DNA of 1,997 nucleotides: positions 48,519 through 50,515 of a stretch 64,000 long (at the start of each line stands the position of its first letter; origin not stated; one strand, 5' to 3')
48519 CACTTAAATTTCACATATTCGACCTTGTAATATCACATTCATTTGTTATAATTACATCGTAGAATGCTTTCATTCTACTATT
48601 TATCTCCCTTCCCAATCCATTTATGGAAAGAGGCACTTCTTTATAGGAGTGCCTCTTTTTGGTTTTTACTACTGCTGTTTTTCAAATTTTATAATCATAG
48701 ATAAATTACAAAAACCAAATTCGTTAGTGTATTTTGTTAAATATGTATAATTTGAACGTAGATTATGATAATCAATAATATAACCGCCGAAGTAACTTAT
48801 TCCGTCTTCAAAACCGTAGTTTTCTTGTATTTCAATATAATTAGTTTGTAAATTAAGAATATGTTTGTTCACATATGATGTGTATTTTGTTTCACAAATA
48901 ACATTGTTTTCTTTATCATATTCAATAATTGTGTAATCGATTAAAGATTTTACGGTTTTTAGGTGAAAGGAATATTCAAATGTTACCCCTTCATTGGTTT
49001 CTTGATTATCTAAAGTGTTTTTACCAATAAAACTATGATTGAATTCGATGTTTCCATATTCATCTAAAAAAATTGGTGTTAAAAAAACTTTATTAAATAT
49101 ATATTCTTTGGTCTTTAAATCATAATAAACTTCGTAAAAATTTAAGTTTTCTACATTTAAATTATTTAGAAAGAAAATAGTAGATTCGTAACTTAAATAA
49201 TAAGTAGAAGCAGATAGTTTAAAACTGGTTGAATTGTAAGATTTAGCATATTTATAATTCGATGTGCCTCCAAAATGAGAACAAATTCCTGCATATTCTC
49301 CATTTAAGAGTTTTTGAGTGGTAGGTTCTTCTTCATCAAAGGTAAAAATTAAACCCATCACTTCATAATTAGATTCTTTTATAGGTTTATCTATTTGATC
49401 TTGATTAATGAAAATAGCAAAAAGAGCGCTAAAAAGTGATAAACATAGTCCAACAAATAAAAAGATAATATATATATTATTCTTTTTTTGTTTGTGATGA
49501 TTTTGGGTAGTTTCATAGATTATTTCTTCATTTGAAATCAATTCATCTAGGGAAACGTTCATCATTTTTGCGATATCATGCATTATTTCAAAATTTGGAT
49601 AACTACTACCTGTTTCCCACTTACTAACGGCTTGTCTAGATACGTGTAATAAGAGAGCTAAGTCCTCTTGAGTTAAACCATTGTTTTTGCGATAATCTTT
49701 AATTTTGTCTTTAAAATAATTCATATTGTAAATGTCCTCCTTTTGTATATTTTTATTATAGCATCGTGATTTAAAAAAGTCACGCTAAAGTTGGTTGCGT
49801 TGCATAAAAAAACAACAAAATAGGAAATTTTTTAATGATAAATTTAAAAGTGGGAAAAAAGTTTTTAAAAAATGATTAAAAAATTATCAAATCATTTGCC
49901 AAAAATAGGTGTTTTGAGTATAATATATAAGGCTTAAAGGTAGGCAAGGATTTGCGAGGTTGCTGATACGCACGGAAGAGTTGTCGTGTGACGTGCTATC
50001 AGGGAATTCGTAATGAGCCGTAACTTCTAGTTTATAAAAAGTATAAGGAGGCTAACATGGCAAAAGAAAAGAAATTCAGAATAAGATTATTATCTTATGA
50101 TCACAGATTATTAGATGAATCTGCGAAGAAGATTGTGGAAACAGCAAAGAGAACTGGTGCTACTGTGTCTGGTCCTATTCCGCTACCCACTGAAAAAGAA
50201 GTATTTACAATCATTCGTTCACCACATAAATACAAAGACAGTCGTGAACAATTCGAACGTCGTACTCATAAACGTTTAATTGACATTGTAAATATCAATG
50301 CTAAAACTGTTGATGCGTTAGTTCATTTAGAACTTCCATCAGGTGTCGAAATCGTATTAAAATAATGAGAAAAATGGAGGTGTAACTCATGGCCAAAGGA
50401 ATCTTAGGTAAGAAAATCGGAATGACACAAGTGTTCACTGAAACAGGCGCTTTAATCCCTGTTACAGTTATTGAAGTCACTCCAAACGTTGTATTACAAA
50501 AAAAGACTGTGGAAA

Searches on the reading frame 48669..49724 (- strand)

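Call 37: search_protein_families(library=ncbifam, proteins=[window:48669-49724:-], max_evalue=0.00001)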
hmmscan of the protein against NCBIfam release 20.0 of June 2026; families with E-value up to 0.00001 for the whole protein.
window:48669-49724:- (351 aa): 10 families
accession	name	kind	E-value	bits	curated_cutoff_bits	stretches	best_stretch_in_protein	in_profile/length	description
NF041951.1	phage_RstR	subfamily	3.3e-16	59.5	80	1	4-69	3-68/108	RstR family transcriptional repressor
TIGR03070.1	couple_hipB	subfamily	1.2e-08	34.8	71.65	1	7-59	6-58/58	type II toxin-antitoxin system Y4mF family antitoxin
NF047948.1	male_kill_WMK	equivalog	1.2e-08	34.8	300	1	6-69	165-228/300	WO male-killing family protein Wmk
TIGR00270.2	TIGR00270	equivalog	8e-08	32.2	110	1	4-72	76-142/159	multiprotein bridging factor aMBF1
NF003162.0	PRK04140.1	equivalog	1.5e-07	30.7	263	1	6-81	129-207/317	transcriptional regulator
NF052239.1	antitox_spr1629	equivalog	2.3e-07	30.3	335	1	5-71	4-70/377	spr1629 family repressor/antitoxin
TIGR03830.1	CxxCG_CxxCG_HTH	subfamily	5.9e-07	29.3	61.8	1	6-44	68-106/127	type II TA system antitoxin MqsA family protein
NF007257.0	PRK09706.1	subfamily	8.6e-07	28.8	101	1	4-59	6-61/135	transcriptional repressor DicA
NF041575.1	antitoxPezA_Strep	equivalog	1.3e-06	28.5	290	1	6-69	4-67/158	type II toxin-antitoxin system antitoxin PezA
NF046032.1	TransRegSlrRBacil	equivalog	2e-06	28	250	1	8-78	6-77/149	HTH-type transcriptional regulator SlrR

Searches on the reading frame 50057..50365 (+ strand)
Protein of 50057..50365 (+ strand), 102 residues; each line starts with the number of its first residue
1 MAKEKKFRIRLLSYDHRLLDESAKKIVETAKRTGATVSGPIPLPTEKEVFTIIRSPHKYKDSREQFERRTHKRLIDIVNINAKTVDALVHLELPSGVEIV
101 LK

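Call 44: list_cluster_members(proteins=[window:50057-50365:+, window:52832-53107:+, window:54136-54552:+, window:55070-55438:+, window:62215-62580:+, window:62594-62980:+, window:53472-54134:+, window:55829-56368:+])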
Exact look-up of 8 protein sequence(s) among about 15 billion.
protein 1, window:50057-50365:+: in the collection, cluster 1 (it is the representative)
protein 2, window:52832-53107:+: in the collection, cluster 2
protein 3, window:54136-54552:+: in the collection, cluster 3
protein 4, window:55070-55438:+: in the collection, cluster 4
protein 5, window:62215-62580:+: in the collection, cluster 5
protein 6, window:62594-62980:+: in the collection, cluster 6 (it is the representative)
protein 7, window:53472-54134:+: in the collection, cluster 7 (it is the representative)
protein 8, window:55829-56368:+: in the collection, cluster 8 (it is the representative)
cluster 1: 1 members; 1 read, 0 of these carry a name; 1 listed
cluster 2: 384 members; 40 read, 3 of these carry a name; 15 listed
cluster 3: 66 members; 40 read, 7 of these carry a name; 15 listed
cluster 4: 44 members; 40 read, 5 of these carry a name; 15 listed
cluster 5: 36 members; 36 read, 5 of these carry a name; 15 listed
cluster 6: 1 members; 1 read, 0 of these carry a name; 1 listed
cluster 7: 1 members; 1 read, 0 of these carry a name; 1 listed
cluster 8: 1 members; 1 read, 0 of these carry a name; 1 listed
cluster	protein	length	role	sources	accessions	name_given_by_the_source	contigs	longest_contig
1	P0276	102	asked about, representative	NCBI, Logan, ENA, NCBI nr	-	-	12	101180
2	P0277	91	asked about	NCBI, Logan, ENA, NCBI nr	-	-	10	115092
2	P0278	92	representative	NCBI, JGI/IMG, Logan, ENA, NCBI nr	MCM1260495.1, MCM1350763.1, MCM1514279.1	MAG: 30S ribosomal protein S19 [Anaeroplasma bactoclasticum] | 30S ribosomal protein S19 [Staphylococcus sp.]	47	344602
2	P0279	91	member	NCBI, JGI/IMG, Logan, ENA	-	small subunit ribosomal protein S19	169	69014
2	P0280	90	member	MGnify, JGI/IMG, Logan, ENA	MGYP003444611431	FL=1 | small subunit ribosomal protein S19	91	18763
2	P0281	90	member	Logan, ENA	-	-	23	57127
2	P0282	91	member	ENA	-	-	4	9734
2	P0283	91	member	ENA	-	-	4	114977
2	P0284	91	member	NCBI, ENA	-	-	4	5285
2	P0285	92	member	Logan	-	-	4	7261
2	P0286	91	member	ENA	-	-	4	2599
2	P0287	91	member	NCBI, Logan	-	-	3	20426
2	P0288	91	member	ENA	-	-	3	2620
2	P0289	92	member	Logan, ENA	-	-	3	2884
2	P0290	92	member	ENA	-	-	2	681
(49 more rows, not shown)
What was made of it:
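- On Sporulation-linked gene-intervening elements (skin, SPbeta, gin, yin): The ribosomal protein S19 cluster includes an Anaeroplasma MAG (call 44).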
